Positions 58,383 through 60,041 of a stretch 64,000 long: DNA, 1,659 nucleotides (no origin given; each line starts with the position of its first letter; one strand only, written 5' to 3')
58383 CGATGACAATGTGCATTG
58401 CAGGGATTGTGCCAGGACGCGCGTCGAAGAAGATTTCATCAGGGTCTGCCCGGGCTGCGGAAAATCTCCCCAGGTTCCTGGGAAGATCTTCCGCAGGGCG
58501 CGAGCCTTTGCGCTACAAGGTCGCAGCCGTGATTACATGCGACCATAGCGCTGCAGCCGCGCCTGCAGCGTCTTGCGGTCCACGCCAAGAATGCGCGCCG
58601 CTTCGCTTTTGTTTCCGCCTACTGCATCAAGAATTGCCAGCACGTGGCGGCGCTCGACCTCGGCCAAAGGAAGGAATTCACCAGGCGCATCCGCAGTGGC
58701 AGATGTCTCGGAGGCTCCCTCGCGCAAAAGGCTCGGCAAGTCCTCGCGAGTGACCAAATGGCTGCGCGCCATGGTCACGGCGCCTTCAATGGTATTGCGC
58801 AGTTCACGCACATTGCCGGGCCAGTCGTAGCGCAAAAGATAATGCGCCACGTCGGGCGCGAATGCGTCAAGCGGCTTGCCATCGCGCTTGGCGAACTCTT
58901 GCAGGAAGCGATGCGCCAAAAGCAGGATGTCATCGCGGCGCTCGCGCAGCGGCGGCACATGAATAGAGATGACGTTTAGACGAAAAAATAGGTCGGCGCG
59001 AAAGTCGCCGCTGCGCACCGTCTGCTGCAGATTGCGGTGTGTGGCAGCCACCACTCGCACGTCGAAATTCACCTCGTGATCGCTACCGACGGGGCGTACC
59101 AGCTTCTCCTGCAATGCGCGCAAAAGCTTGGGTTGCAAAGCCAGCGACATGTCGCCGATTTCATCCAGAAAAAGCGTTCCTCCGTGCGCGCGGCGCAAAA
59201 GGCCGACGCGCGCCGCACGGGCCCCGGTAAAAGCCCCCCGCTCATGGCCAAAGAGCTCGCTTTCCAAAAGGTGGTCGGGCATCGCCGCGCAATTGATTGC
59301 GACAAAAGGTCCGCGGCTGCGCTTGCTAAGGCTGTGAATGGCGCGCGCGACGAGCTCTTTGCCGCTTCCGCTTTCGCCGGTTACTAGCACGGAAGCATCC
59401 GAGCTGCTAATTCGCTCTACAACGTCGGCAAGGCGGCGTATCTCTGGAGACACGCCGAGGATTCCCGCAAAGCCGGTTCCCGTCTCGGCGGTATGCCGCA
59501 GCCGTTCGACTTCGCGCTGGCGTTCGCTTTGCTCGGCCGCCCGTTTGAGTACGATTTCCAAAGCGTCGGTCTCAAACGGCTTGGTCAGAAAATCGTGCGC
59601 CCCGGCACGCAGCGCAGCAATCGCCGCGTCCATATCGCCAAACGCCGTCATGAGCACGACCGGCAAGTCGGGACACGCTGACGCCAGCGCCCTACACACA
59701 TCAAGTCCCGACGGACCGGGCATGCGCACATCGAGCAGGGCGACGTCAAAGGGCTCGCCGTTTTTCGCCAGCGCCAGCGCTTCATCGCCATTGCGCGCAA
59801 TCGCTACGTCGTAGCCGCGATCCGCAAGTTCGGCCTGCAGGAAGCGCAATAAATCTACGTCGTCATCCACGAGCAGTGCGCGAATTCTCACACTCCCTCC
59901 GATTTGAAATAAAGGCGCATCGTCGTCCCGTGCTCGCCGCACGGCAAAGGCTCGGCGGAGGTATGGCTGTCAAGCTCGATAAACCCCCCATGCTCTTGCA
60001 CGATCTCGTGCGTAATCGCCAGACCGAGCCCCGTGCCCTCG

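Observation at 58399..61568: Two sigma-54 promoters, each preceded by a related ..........-type palindrome, link an HK/NtrC pair to the adjacent RND efflux operon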

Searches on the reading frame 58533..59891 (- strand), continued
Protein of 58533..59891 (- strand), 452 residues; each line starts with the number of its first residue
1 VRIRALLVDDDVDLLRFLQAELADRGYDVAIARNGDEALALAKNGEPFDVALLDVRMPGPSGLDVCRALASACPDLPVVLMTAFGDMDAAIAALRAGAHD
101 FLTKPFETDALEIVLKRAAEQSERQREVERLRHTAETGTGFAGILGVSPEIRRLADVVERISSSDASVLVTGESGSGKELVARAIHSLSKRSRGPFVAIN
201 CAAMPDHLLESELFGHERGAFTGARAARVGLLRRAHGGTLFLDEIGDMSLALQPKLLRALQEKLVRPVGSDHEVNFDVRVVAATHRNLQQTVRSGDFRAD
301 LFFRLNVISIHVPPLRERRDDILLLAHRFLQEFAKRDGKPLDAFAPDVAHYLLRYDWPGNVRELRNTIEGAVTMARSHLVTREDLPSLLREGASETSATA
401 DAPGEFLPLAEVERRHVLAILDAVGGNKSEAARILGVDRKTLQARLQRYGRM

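Call 50: find_encoding_contigs(protein=P0105, flank=6000, max_places=2)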
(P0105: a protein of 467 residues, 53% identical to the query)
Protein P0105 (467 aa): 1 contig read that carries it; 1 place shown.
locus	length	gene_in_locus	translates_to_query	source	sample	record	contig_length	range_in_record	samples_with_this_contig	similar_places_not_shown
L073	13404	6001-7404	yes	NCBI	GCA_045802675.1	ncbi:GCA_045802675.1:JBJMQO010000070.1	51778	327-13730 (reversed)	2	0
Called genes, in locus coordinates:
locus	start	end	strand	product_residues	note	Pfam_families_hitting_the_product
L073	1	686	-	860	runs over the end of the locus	PF07690:MFS_1, PF01564:Spermine_synth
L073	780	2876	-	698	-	PF14522:Cytochrome_C7 (faint), PF13435:Cytochrome_C554 (faint), PF13646:HEAT_2, PF13646:HEAT_2, PF13424:TPR_12 (weak), PF13432:TPR_16 (weak), PF14559:TPR_19, PF07719:TPR_2 (weak), +4 more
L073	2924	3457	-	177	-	PF12158:DUF3592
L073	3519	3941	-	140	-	PF00072:Response_reg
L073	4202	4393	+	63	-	-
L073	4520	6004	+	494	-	PF00672:HAMP, PF00512:HisKA, PF02518:HATPase_c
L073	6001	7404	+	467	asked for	PF00072:Response_reg, PF00158:Sigma54_activat, PF13191:AAA_16 (weak), PF14532:Sigma54_activ_2, PF07728:AAA_5, PF25601:AAA_lid_14, PF02954:HTH_8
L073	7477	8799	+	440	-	PF03448:MgtE_N, PF00571:CBS, PF01769:MgtE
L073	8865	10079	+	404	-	PF00067:p450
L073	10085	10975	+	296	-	PF12773:DZR (weak), PF13240:Zn_Ribbon_1 (weak), PF04893:Yip1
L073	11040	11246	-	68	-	-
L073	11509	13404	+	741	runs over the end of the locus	PF00668:Condensation, PF00501:AMP-binding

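Call 51: find_encoding_contigs(protein=P0024, flank=6000, max_places=1)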
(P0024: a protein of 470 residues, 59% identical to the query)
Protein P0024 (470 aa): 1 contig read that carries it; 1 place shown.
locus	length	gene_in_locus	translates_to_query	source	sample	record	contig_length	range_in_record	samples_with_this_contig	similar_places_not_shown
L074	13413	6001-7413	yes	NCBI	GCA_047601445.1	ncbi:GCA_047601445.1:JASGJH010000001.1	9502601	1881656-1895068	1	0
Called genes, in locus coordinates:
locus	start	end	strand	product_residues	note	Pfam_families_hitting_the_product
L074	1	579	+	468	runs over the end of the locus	PF03446:NAD_binding_2, PF00393:6PGD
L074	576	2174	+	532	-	PF00479:G6PD_N, PF02781:G6PD_C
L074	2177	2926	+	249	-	PF01182:Glucosamine_iso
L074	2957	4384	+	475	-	PF01943:Polysacc_synt, PF13440:Polysacc_synt_3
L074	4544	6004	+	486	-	PF00672:HAMP, PF00512:HisKA, PF02518:HATPase_c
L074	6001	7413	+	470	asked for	PF00072:Response_reg, PF00158:Sigma54_activat, PF14532:Sigma54_activ_2, PF07728:AAA_5, PF25601:AAA_lid_14, PF02954:HTH_8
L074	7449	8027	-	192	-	PF04264:YceI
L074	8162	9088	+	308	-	PF00126:HTH_1, PF03466:LysR_substrate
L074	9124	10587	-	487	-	-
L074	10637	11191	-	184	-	PF12464:Mac, PF00132:Hexapep, PF14602:Hexapep_2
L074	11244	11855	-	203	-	PF02798:GST_N, PF13417:GST_N_3, PF13409:GST_N_2, PF00043:GST_C, PF14497:GST_C_3, PF13410:GST_C_2 (weak)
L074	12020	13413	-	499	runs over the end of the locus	PF13948:DUF4215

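Call 55: search_protein_families(library=ncbifam, proteins=[window:58533-59891:-], max_evalue=0.00001)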
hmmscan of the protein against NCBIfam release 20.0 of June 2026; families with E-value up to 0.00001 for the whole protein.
window:58533-59891:- (452 aa): 112 families (the best 25 are shown)
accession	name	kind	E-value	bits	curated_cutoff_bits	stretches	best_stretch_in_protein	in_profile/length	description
NF008469.0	PRK11361.1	equivalog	1.5e-137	459.1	714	1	4-450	6-455/461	acetoacetate metabolism transcriptional regulator AtoC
NF007689.0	PRK10365.1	equivalog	1.4e-127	426.2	760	1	3-448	6-441/441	sigma-54-dependent response regulator transcription factor ZraR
TIGR01818.1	ntrC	equivalog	5.4e-126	421.1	558.6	1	6-399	2-391/463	nitrogen regulation protein NR(I)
TIGR02915.1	PEP_resp_reg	equivalog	1.5e-125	419.5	502.6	1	6-450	2-443/445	PEP-CTERM-box response regulator transcription factor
NF041946.1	LuxO_transreg_Vib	equivalog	7.5e-116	387.7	800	1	8-449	2-460/463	quorum-sensing sigma-54 dependent transcriptional regulator LuxO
NF011695.0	PRK15115.1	equivalog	1.5e-111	373.3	763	1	4-448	8-435/445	two-component system response regulator GlrR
NF008176.1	PRK10923.1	equivalog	1.3e-110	370.2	620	1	6-403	7-399/469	nitrogen regulation protein NR(I)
NF051870.1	NAssimRespRegNtrX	equivalog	2.9e-109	365.9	600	1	6-450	5-451/452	nitrogen assimilation response regulator NtrX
NF041552.1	TF_PrdR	equivalog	1.9e-106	356.7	795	1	128-450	258-577/577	sigma-54 dependent transcriptional regulator PrdR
NF038308.1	RNA_repair_RtcR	equivalog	1.6e-102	344.1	650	1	101-450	136-517/530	RNA repair transcriptional activator RtcR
NF050807.1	TransRegFlbDCaul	equivalog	4.3e-102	342.3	750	1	24-450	22-439/454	sigma-54-dependent transcriptional regulator FlbD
TIGR01817.1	nifA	equivalog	6.2e-101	338.8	528.85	1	119-386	173-439/534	nif-specific transcriptional activator NifA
NF003451.0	PRK05022.1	equivalog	2.4e-96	323.5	476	1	118-448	166-507/512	nitric oxide reductase transcriptional regulator NorR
NF049963.1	RespRegFlgRCampy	domain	9.7e-96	321.2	750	1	6-449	4-427/429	fla regulon two-component system response regulator FlgR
TIGR02329.1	propionate_PrpR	equivalog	1.5e-92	310.9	499.2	1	108-447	180-525/526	propionate catabolism operon regulatory protein PrpR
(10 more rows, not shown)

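Call 56: search_solved_structures(query=window:58533-59891:-, max_evalue=1e-40)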
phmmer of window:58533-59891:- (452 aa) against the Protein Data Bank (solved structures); distinct sequences matched with E-value up to 1e-40: 35.
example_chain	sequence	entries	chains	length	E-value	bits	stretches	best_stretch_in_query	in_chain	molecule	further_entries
4l4u_A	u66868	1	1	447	3.1e-99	335.9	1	4-450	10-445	Transcriptional regulator (NtrC family)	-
1ny5_A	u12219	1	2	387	1e-93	317.8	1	5-389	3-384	transcriptional regulator (NtrC family)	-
1ojl_A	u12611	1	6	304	1.2e-93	317.5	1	144-448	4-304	TRANSCRIPTIONAL REGULATORY PROTEIN ZRAR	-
5ep0_A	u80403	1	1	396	2.8e-89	303.1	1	4-386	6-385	Putative repressor protein luxO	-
3dzd_A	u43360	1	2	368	6.7e-84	285.4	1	4-378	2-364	Transcriptional regulator (NtrC family)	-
5m7n_A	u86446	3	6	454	1.5e-83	284.3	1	5-450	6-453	Nitrogen assimilation regulatory protein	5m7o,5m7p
8p53_C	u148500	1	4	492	9.1e-77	261.9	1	4-401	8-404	Transcriptional regulator FleQ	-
8pb9_D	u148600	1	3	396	5.8e-76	259.3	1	4-387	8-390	Transcriptional regulator FleQ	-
9qq6_C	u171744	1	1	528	8.8e-76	258.7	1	123-448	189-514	Nif-specific regulatory protein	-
6j7e_A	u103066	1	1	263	4.9e-73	249.6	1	138-390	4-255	Nitrogen assimilation regulatory protein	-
7ejw_C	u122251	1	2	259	6.3e-73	249.3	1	138-387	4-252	Transcriptional regulator FleQ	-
5exx_A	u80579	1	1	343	1.3e-72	248.2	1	141-401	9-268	Transcriptional regulator FleQ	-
5exp_A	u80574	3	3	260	1.8e-72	247.8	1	141-387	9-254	Transcriptional regulator FleQ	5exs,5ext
6jdi_A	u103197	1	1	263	4.4e-72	246.5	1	138-390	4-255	Nitrogen assimilation regulatory protein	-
1ny6_A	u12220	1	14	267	4.6e-72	246.4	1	147-389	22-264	transcriptional regulator (NtrC family)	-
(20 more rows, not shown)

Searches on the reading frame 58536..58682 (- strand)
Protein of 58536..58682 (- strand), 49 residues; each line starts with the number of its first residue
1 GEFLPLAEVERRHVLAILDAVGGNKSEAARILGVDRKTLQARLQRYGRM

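Call 49: find_homologous_proteins(query=window:58536-58682:-, max_evalue=0.001)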
Query seq(49 aa) (49 aa): 18 proteins with E <= 0.001 among 19 candidates.
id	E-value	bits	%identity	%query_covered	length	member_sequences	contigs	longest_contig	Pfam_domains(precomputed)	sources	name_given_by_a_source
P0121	2.0e-20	88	94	100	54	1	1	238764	PF02954.26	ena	-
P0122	8.8e-18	80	88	100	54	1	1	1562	PF20432.5,PF02954.26,PF13556.13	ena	-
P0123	1.1e-12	64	100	71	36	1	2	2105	PF02954.26,PF13556.13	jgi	jgi:DNA-binding protein Fis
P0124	1.5e-12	64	72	94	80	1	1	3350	PF02954.26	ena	-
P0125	2.4e-8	51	69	80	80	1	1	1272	PF13384.13,PF02954.26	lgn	-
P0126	2.6e-8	51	69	80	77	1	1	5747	PF13384.13,PF02954.26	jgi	-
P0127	5.3e-8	50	68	78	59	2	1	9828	PF13384.13,PF13551.13,PF02954.26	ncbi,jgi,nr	ncbi:MAG TPA: helix-turn-helix domain-containing protein [Bryobacteraceae bacterium]|jgi:DNA-binding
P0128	9.1e-8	49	67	80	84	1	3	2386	PF13384.13,PF13551.13,PF02954.26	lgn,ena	-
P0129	9.3e-8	49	67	80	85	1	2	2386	PF13384.13,PF13551.13,PF02954.26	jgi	jgi:two-component system, NtrC family, response regulator AtoC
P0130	9.7e-8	49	68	76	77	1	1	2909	PF02954.26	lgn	-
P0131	1.1e-7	49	67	80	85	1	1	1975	PF13384.13,PF02954.26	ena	-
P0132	3.6e-7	47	67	80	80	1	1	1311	PF13384.13,PF13551.13,PF02954.26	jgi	jgi:two-component system response regulator AtoC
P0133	4.1e-7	47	67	80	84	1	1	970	PF13384.13,PF02954.26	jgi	-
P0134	5.5e-7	47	60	86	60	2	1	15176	PF02954.26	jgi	jgi:DNA-binding protein Fis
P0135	1.8e-6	45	69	71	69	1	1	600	PF13384.13,PF02954.26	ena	-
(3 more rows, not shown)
